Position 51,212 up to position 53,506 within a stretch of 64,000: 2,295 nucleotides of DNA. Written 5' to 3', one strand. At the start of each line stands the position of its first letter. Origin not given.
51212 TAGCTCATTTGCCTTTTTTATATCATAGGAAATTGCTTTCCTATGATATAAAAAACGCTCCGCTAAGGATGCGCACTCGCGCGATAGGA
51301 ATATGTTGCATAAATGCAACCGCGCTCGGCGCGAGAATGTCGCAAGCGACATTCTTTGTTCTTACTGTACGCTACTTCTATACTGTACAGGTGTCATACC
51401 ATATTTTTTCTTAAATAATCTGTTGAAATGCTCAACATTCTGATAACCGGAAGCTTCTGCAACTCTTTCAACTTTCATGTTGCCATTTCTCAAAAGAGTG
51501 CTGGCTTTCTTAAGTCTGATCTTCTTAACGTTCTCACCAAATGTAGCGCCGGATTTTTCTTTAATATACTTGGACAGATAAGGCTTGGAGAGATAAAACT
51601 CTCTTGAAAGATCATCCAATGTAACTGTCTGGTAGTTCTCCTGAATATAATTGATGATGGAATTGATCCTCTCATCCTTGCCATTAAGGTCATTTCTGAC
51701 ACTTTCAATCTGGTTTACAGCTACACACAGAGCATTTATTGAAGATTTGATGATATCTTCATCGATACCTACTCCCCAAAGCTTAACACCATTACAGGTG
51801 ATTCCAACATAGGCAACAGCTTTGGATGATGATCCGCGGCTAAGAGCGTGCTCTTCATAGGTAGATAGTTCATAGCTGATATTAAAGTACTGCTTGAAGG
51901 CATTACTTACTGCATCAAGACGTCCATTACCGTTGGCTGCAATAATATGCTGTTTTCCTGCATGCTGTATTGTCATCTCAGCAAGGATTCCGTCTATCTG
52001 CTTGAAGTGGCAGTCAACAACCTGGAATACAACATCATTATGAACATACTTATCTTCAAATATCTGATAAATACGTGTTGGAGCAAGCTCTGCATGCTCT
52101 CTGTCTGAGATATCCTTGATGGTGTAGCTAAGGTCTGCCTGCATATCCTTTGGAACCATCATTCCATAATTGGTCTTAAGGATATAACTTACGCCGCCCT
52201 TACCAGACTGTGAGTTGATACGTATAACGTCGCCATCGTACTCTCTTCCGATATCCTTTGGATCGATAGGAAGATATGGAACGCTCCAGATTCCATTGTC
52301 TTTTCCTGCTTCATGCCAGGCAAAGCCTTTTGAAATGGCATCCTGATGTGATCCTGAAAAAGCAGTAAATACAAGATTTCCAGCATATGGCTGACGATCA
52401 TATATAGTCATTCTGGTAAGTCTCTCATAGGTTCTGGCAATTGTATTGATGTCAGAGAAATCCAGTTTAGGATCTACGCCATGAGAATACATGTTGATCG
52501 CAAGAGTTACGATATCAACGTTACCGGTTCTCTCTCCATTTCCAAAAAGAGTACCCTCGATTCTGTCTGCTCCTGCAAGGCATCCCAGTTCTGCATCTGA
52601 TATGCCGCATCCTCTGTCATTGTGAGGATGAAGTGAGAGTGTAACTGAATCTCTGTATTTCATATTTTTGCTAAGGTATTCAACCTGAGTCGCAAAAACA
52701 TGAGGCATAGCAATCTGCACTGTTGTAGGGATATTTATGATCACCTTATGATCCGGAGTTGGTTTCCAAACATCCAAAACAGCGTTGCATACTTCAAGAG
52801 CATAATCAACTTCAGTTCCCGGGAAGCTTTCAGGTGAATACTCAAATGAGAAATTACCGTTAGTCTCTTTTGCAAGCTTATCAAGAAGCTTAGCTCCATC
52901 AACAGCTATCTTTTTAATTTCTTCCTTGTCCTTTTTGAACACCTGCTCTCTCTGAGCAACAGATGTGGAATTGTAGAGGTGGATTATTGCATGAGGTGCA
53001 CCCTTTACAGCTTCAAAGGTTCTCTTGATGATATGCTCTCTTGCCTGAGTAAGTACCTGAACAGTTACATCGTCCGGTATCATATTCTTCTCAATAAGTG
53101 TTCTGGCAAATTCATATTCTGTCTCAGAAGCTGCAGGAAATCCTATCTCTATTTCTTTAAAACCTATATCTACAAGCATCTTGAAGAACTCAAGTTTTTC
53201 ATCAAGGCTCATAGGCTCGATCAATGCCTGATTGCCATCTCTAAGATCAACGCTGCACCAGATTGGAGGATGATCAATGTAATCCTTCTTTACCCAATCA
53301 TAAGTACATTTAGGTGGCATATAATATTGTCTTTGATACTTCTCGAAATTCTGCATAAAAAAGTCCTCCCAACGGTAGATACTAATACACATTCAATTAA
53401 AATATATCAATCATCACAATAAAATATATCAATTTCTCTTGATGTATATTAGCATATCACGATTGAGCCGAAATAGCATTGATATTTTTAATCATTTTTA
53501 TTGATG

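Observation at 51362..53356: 2-isopropylmalate synthase with a C-terminal AraC-type DNA-binding domain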

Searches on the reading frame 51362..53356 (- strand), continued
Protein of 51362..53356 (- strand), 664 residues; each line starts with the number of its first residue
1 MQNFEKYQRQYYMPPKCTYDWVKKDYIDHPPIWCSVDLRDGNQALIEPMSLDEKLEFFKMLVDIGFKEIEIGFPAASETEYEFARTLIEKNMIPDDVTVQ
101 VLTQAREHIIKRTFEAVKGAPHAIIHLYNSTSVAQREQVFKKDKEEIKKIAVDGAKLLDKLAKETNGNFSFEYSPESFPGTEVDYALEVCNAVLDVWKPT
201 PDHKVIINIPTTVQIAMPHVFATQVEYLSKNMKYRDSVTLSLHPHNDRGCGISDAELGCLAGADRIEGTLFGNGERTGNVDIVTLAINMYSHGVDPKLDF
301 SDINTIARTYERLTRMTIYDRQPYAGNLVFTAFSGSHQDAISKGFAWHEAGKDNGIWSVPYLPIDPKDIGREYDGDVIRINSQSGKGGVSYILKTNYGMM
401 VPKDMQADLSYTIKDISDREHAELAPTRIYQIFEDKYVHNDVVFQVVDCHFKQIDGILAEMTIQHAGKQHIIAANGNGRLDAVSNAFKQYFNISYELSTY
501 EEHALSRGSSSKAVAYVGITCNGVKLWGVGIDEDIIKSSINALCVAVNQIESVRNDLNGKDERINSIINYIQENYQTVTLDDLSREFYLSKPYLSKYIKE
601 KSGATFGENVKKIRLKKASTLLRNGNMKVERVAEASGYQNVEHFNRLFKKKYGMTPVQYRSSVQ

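Call 14: find_encoding_contigs(protein=P0035, flank=10000, max_places=3)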
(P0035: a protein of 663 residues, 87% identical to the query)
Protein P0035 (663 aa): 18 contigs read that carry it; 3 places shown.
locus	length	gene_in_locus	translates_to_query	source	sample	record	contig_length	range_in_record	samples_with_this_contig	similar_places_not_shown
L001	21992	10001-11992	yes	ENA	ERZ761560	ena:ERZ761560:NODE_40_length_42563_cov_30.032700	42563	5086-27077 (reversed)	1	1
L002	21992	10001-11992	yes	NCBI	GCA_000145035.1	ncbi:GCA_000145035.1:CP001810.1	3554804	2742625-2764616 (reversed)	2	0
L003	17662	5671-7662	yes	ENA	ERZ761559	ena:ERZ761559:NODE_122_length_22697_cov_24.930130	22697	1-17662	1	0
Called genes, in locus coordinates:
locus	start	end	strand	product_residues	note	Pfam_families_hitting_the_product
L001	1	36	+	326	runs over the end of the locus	-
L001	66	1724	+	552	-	PF00128:Alpha-amylase (faint)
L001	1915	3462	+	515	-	PF13203:DUF2201_N, PF09967:DUF2201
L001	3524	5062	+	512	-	PF20030:bpMoxR (faint), PF13401:AAA_22 (weak), PF00004:AAA, PF07728:AAA_5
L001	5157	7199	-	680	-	PF13361:UvrD_C (faint), PF00580:UvrD-helicase, PF13245:AAA_19 (faint), PF01443:Viral_helicase1 (faint), PF13538:UvrD_C_2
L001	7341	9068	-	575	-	PF04616:Glyco_hydro_43, PF17851:GH43_C2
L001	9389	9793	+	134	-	PF01842:ACT (faint), PF13291:ACT_4 (faint), PF19571:ACT_8, PF22629:ACT_AHAS_ss (faint), PF24931:ACT_ACR9_3rd (faint)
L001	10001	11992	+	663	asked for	PF00682:HMGL-like, PF22615:IPMS_D2, PF08502:LeuA_dimer, PF12833:HTH_18, PF00165:HTH_AraC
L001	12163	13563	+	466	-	PF00890:FAD_binding_2 (faint), PF01134:GIDA (faint), PF01266:DAO (faint), PF01946:Thi4 (weak), PF03486:HI0933_like (faint), PF13738:Pyr_redox_3 (faint), PF07992:Pyr_redox_2 (weak), PF21688:FAD-depend_C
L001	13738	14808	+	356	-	PF13616:Rotamase_3 (faint), PF00639:Rotamase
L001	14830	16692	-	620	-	PF00532:Peripla_BP_1 (weak), PF13407:Peripla_BP_4 (weak), PF13377:Peripla_BP_3, PF00990:GGDEF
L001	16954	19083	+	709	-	PF02518:HATPase_c (weak), PF13589:HATPase_c_3 (weak), PF00183:HSP90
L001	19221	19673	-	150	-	-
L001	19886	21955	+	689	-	PF07728:AAA_5 (faint), PF00004:AAA, PF17866:AAA_lid_6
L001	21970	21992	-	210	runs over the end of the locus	PF08279:HTH_11 (faint)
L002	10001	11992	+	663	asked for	PF00682:HMGL-like, PF22615:IPMS_D2, PF08502:LeuA_dimer, PF12833:HTH_18, PF00165:HTH_AraC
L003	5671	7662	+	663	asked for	PF00682:HMGL-like, PF22615:IPMS_D2, PF08502:LeuA_dimer, PF12833:HTH_18, PF00165:HTH_AraC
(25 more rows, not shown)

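Call 15: find_encoding_contigs(protein=P0058, flank=10000, max_places=2)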
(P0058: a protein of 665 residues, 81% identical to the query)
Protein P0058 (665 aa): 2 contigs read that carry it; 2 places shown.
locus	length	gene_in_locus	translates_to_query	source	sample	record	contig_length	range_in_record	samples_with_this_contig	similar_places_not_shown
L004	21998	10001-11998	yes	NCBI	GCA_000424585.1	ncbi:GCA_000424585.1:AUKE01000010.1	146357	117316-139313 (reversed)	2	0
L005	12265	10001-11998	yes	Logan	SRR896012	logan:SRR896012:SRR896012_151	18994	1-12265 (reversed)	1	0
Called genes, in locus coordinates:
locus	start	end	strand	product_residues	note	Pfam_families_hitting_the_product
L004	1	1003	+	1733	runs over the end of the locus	PF13306:LRR_5, PF13855:LRR_8 (faint), PF13306:LRR_5, PF18998:Flg_new_2 (faint)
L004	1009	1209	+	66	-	-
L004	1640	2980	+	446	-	PF13173:AAA_14, PF13635:DUF4143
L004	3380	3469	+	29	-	-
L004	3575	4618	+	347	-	-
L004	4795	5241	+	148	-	PF00072:Response_reg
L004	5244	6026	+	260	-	PF26745:SPM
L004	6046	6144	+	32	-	-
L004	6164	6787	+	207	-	-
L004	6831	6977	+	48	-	-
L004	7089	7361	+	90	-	-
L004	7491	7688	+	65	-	PF14267:DUF4357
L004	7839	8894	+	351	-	PF01145:Band_7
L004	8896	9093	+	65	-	-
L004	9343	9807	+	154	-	PF01451:LMWPc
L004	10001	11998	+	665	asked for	PF00682:HMGL-like, PF22615:IPMS_D2, PF08502:LeuA_dimer, PF12833:HTH_18, PF00165:HTH_AraC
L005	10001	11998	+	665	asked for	PF00682:HMGL-like, PF22615:IPMS_D2, PF08502:LeuA_dimer, PF12833:HTH_18, PF00165:HTH_AraC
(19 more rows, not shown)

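Call 56: search_solved_structures(query=window:51362-53356:-, max_evalue=0.00001, show_alignments=2)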
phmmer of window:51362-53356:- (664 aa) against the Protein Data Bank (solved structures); distinct sequences matched with E-value up to 0.00001: 24.
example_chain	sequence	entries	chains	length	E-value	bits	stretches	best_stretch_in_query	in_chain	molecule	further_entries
1sr9_A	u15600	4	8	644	3.7e-157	527.5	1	26-519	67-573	2-isopropylmalate synthase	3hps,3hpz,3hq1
3fig_A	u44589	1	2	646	3.8e-157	527.5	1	26-519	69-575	2-isopropylmalate synthase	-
3hpx_A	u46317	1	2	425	2.7e-133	448.6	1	26-374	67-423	2-isopropylmalate synthase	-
3u6w_A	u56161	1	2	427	2.8e-133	448.6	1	26-374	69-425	2-isopropylmalate synthase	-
4ov4_A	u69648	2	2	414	4.7e-40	140.6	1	35-422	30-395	2-isopropylmalate synthase | isopropylmalate synthase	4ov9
3rmj_A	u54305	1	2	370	9.7e-27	96.6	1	36-349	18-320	2-isopropylmalate synthase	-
6e1j_A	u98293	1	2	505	1.7e-26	95.8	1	36-349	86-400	2-isopropylmalate synthase, A genome specific 1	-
3eeg_A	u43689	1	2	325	1.5e-22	82.8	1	36-344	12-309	2-isopropylmalate synthase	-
3ewb_X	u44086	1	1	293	4.9e-18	67.9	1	36-290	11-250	2-isopropylmalate synthase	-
6ktq_A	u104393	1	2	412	2.2e-12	49.2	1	37-339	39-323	Homocitrate synthase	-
6swi_A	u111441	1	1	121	4.5e-12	48.2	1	569-661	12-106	Two-component response regulator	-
3lsg_A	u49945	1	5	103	3.9e-10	41.7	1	567-660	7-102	Two-component response regulator yesN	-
12aw_A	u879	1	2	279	5.2e-09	38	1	564-661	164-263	HYBRID TWO-COMPONENT SYSTEM PROTEIN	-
3oou_A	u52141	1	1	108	3.2e-08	35.4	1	560-661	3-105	Lin2118 protein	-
3a9i_A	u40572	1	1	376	6.3e-08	34.5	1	37-340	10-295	Homocitrate synthase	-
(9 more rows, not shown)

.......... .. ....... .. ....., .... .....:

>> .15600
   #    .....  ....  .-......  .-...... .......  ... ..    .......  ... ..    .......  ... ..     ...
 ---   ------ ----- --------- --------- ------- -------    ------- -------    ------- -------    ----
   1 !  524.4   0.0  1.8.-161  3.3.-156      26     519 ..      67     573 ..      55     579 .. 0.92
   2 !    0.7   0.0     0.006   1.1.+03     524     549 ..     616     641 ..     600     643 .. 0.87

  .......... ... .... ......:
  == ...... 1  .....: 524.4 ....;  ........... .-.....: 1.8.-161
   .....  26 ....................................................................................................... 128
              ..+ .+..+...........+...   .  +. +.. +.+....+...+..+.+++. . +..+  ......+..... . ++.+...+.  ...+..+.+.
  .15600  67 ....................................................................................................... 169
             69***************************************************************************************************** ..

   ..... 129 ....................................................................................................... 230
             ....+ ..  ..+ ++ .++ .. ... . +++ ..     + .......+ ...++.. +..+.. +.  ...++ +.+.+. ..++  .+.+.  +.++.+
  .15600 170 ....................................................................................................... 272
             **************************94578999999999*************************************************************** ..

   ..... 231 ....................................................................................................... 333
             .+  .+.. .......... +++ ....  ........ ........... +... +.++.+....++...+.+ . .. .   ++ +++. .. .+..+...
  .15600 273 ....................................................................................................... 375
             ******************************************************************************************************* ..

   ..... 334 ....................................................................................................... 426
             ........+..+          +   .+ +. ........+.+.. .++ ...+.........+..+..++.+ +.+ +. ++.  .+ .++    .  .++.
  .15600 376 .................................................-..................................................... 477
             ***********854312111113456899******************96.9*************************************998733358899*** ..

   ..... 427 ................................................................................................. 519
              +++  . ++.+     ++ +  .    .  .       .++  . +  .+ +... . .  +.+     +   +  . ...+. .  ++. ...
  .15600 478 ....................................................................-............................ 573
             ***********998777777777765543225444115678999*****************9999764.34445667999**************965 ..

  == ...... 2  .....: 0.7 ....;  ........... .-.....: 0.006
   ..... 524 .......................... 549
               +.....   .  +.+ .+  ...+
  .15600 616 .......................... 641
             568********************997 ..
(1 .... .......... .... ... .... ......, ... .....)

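Call 70: predict_structure(alignment_id=A4)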
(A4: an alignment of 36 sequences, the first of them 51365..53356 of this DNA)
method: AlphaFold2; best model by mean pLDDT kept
length: 664 residues; sequences in the alignment: 36
mean_pLDDT: 76.8   pTM: 0.53
mean pLDDT of the five models: 76.8, 74.5, 74.3, 72.5, 71.1
residues with pLDDT >= 90: 191; 70-90: 287; 50-70: 94; < 50: 92
segments of 3 or more residues with pLDDT < 50: 1-14, 40-45, 213-216, 247-249, 272-277, 317-343, 357-362, 369-387
pLDDT, mean of each block of 10 residues (from residue 1): 42 56 75 73 54 89 92 84 94 94 90 94 88 70 88 95 91 72 84 96 89 57 86 94 64 78 84 48 78 76 78 58 30 37 54 52 51 36 48 77 81 65 65 86 86 90 86 91 94 89 70 89 90 91 93 65 77 87 86 86 84 87 79 87 90 85 61
secondary structure, 60 per line:
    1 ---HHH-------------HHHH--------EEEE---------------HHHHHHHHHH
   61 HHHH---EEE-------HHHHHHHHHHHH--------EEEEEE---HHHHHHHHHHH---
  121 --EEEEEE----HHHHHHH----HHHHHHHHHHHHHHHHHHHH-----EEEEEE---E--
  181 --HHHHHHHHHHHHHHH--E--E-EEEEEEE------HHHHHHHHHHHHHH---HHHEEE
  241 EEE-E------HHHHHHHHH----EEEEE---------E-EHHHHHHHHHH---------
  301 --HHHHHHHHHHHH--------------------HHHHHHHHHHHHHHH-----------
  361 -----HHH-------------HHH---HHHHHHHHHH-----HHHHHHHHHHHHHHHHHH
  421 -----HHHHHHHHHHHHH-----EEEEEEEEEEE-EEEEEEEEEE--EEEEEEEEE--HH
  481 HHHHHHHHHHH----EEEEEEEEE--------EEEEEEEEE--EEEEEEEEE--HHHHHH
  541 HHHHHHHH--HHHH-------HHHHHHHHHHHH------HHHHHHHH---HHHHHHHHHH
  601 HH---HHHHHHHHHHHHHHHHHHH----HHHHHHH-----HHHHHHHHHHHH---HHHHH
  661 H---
elements in order (helices of 4 or more, strands of 3 or more residues): H20-23 E32-35 H51-64 E68-70 H78-89 E98-103 H107-117 E123-128 H133-139 H144-163 E169-174 H183-197 E205-211 H218-231 E238-243 H252-260 E265-269 H282-291 H303-314 H335-349 H388-397 H403-420 H426-438 E444-454 E456-465 E468-476 H479-491 E496-504 E513-521 E524-532 H535-548 H551-554 H562-573 H580-587 H591-602 H606-624 H629-635 H641-652 H656-661

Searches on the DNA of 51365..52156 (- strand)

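Call 63: search_rna_families(source=L033, start=8200, end=8850, threshold=gathering, show_alignments=1)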
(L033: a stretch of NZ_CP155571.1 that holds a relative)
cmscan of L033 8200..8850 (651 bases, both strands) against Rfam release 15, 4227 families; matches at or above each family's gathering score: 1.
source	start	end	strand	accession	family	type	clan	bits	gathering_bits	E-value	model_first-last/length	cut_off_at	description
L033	8513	8737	+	RF00230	T-box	Cis-reg; leader;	-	121.4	93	2.4e-28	1-219/219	no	T-box leader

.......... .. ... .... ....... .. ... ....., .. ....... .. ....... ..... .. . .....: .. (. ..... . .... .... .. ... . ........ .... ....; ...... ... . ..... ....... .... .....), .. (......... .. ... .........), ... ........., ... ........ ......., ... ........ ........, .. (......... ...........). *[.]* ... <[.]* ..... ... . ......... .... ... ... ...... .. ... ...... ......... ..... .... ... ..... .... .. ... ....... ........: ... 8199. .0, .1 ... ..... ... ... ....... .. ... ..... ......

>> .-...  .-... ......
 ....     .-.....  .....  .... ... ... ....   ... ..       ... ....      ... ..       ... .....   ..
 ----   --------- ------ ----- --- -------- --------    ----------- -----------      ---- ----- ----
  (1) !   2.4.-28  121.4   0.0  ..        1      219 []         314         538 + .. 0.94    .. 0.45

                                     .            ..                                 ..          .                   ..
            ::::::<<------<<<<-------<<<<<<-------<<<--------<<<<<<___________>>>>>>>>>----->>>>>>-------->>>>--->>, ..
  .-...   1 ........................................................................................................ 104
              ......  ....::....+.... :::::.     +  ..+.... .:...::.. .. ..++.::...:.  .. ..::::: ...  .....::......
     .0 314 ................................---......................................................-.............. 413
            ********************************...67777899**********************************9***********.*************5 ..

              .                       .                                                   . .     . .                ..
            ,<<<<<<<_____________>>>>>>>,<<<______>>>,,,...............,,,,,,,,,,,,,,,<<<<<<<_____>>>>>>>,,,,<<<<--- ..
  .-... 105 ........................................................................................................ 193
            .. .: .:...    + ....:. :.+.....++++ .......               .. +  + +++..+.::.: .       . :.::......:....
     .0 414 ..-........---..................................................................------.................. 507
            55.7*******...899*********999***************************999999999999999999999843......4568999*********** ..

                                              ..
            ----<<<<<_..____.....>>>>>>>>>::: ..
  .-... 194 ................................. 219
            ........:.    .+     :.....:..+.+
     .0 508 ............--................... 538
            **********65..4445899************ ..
